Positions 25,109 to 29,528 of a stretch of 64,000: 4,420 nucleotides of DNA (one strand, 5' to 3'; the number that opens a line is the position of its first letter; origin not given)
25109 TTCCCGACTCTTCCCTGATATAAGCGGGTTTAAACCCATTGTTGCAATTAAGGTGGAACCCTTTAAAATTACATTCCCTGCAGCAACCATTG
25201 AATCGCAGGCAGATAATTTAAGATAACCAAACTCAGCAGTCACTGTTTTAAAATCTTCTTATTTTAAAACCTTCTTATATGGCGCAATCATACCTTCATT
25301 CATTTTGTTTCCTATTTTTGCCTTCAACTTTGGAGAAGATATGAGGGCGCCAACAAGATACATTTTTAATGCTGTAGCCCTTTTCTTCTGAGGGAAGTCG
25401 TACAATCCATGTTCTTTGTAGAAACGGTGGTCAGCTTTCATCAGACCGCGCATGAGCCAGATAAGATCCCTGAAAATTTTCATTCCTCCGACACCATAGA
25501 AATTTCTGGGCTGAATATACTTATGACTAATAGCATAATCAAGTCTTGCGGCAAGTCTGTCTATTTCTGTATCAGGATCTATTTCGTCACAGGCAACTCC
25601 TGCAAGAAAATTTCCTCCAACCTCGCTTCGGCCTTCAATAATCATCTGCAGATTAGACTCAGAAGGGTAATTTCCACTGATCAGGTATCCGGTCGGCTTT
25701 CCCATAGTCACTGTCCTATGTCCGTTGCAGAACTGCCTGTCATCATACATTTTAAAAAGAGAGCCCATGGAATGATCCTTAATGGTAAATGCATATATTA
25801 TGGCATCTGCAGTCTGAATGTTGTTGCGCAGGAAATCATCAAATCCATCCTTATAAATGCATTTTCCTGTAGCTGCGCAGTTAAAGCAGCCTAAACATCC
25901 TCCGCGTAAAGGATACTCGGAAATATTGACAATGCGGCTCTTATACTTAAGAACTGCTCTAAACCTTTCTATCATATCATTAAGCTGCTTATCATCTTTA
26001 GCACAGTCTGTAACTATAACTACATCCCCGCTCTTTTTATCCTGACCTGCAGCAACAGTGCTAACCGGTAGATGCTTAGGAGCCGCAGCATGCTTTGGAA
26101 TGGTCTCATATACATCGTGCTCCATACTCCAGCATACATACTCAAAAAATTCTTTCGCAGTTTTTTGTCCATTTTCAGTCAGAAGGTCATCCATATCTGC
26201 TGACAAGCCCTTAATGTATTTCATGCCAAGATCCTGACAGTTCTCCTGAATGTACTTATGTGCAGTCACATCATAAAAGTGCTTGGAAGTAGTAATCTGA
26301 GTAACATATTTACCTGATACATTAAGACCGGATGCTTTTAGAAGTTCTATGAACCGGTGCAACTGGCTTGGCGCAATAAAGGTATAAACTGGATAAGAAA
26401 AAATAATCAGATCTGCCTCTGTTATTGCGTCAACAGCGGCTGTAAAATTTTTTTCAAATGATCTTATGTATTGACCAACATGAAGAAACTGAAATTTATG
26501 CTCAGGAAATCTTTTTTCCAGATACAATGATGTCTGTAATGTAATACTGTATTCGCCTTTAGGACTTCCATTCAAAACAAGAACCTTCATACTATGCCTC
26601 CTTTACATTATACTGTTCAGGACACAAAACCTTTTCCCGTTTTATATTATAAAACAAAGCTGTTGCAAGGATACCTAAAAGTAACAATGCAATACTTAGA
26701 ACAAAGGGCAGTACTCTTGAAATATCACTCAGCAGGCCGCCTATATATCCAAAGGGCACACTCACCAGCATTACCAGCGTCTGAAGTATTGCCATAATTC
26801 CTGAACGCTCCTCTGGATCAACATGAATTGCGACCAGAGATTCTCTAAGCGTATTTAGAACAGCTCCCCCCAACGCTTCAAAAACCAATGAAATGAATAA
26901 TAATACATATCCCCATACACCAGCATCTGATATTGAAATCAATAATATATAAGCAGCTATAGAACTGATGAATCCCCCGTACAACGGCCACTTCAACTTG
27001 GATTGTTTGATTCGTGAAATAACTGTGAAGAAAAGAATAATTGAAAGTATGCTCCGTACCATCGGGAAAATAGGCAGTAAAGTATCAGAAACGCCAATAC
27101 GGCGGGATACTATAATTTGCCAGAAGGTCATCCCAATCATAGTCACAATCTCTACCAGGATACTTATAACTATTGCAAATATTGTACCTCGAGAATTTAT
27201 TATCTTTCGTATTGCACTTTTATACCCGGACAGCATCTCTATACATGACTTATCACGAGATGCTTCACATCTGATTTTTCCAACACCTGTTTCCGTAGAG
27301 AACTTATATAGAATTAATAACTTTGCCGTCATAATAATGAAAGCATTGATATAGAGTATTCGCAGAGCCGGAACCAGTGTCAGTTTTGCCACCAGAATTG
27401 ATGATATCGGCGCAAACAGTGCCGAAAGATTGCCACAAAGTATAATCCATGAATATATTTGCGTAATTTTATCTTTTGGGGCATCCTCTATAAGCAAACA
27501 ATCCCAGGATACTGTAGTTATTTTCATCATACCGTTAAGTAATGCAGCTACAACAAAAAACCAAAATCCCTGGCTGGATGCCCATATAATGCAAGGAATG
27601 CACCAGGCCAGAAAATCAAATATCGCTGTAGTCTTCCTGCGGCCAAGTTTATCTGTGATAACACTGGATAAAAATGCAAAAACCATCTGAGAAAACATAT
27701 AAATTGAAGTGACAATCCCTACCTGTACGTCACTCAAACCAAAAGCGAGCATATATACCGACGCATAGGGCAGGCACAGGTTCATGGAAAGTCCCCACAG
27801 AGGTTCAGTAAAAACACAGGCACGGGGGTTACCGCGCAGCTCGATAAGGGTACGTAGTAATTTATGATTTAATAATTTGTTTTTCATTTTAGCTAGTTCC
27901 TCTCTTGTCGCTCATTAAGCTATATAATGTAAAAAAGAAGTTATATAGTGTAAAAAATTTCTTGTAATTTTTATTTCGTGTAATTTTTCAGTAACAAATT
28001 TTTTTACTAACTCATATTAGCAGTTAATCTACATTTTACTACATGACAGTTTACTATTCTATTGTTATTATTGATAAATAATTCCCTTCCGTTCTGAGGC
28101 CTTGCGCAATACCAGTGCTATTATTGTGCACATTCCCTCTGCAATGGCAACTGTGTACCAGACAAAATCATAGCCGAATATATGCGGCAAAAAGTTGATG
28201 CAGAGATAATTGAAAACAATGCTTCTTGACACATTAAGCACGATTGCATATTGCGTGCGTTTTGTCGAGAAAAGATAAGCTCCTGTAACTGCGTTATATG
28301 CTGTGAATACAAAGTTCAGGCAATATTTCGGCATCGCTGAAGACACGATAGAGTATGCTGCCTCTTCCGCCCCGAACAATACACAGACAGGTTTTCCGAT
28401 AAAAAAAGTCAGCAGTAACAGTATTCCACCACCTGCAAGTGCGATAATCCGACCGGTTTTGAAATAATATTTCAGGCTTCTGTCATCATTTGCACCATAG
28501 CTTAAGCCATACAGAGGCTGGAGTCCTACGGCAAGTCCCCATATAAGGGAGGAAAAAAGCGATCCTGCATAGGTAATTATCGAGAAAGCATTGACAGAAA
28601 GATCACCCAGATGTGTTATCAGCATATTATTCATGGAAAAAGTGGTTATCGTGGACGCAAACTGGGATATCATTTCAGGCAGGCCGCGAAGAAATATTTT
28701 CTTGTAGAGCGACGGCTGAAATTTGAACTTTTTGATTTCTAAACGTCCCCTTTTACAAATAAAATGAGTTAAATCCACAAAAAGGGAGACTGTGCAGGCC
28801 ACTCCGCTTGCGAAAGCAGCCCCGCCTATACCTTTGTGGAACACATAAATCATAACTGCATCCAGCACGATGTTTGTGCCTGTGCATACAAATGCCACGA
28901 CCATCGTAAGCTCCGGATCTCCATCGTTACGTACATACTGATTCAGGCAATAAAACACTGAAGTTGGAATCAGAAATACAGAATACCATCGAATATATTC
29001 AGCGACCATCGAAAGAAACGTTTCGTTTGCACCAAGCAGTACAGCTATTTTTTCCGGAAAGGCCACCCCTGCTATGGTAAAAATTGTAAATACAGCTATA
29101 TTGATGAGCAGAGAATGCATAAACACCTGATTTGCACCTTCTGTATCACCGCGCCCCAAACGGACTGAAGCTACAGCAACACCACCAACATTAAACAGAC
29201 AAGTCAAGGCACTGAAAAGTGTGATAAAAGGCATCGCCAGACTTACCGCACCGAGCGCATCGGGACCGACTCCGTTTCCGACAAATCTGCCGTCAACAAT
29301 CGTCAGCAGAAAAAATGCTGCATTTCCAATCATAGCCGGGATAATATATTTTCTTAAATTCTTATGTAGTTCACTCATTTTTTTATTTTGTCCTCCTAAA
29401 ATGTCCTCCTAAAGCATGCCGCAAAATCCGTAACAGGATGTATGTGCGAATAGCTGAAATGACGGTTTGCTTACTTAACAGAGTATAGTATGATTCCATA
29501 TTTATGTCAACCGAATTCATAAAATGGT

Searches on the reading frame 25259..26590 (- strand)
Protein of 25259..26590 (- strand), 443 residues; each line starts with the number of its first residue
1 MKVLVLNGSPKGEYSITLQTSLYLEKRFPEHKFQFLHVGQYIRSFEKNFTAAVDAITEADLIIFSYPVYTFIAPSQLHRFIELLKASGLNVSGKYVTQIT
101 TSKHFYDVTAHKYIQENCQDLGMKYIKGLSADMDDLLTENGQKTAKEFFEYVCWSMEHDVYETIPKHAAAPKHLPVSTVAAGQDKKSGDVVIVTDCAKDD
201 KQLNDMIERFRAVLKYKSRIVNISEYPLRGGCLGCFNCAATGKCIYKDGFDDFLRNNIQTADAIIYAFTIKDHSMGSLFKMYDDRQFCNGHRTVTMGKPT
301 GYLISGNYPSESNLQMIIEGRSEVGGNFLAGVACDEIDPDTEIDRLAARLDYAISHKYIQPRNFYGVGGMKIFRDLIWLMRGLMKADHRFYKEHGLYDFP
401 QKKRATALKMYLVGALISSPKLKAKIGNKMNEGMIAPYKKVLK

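Call 68: search_protein_families(library=pfam, proteins=[window:25259-26590:-], max_evalue=0.00001)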
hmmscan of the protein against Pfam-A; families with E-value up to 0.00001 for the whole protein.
window:25259-26590:- (443 aa): 2 families
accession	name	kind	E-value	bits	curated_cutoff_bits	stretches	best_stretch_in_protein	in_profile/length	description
PF03358.20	FMN_red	-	1.9e-14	53.9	24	1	1-102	1-115/152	NADPH-dependent FMN reductase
PF02525.22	Flavodoxin_2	-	2.6e-10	40.8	27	1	1-102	1-134/198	Flavodoxin-like fold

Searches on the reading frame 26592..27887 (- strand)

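Call 68: search_protein_families(library=pfam, proteins=[window:26592-27887:-], max_evalue=0.00001)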
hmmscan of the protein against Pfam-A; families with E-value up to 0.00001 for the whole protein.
window:26592-27887:- (431 aa): 2 families
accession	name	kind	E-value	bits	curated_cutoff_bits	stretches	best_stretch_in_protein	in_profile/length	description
PF07690.21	MFS_1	-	7.1e-25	88.1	33.4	1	33-332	10-303/347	Major Facilitator Superfamily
PF12832.13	MFS_1_like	-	1.6e-12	47.7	25.2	1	38-389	18-364/373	MFS_1 like family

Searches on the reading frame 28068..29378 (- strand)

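Call 68: search_protein_families(library=pfam, proteins=[window:28068-29378:-], max_evalue=0.00001)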
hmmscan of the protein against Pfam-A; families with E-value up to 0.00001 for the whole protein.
window:28068-29378:- (436 aa): 1 family
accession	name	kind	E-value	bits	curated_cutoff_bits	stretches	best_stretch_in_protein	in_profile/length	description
PF01554.23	MatE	-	2.4e-40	138.3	24.9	2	14-174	1-160/161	MatE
